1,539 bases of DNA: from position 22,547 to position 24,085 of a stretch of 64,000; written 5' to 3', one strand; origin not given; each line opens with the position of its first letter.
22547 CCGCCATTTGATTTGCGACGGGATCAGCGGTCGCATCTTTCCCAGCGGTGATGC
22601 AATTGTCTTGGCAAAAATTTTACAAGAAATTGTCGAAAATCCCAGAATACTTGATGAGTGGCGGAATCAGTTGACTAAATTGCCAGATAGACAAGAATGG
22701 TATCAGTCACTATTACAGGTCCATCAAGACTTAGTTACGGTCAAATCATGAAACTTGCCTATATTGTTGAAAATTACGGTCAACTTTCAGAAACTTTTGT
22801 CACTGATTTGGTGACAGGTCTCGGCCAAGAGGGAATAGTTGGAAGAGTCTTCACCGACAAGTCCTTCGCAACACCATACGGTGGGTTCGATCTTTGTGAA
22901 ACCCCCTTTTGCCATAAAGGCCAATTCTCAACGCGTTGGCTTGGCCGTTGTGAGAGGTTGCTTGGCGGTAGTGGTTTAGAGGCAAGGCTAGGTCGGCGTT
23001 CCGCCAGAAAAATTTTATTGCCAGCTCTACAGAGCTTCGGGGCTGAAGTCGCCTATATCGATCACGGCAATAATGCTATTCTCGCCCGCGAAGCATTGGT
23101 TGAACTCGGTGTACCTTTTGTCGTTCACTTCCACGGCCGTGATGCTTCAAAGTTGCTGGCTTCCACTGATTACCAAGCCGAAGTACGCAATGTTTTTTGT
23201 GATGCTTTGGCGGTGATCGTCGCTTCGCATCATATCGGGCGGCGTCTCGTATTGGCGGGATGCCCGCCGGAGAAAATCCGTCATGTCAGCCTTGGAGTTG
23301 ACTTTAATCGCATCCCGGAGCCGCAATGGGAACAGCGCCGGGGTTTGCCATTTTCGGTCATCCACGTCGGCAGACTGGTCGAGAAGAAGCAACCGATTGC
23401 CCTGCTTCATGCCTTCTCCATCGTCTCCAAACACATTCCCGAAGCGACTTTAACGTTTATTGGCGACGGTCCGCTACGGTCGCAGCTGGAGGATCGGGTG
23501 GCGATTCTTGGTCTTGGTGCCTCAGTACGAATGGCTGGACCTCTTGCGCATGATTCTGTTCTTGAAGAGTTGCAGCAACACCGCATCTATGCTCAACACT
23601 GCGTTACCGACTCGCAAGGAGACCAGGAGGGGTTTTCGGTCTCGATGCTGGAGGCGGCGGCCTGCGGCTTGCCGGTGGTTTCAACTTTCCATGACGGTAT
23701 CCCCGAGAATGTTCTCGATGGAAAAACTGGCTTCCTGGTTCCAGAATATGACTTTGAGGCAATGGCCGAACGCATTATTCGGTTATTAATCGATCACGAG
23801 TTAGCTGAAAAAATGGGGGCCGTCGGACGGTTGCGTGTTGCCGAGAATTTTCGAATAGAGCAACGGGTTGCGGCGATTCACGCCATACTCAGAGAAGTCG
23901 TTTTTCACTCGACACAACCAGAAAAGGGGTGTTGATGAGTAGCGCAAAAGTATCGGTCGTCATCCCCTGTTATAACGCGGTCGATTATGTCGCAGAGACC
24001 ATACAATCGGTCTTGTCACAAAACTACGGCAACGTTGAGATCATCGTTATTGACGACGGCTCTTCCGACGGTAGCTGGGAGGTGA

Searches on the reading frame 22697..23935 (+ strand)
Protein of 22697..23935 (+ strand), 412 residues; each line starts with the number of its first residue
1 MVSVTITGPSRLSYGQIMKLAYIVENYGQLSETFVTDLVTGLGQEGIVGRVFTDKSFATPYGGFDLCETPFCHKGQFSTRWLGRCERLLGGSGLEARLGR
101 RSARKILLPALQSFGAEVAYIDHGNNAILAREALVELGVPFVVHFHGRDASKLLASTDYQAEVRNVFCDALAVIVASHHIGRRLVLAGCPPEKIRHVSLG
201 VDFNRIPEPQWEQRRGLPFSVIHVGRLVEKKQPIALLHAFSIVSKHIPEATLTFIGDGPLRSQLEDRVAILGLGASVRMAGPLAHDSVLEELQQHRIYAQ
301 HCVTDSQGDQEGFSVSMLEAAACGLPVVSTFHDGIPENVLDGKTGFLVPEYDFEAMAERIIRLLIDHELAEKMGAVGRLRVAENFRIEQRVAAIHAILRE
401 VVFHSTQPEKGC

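Call 50: search_protein_families(library=pfam, max_evalue=0.00001, proteins=[window:22697-23935:+])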
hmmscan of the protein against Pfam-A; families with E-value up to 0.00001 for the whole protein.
window:22697-23935:+ (412 aa): 5 families
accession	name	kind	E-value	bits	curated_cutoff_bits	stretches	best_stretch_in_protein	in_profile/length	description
PF00534.26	Glycos_transf_1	-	4.3e-32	111.4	26.4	1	219-378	16-170/172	Glycosyl transferases group 1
PF13692.12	Glyco_trans_1_4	-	2.7e-29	102.7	27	1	220-365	3-141/142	Glycosyl transferases group 1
PF13439.12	Glyco_transf_4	-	4.7e-12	46.7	28.5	1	32-205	5-170/170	Glycosyltransferase Family 4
PF13579.12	Glyco_trans_4_4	-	5e-11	43.6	29.7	1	32-200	4-158/158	Glycosyl transferase 4-like domain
PF13524.12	Glyco_trans_1_2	-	5.4e-10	39.8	25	1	265-395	14-143/144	Glycosyl transferase-like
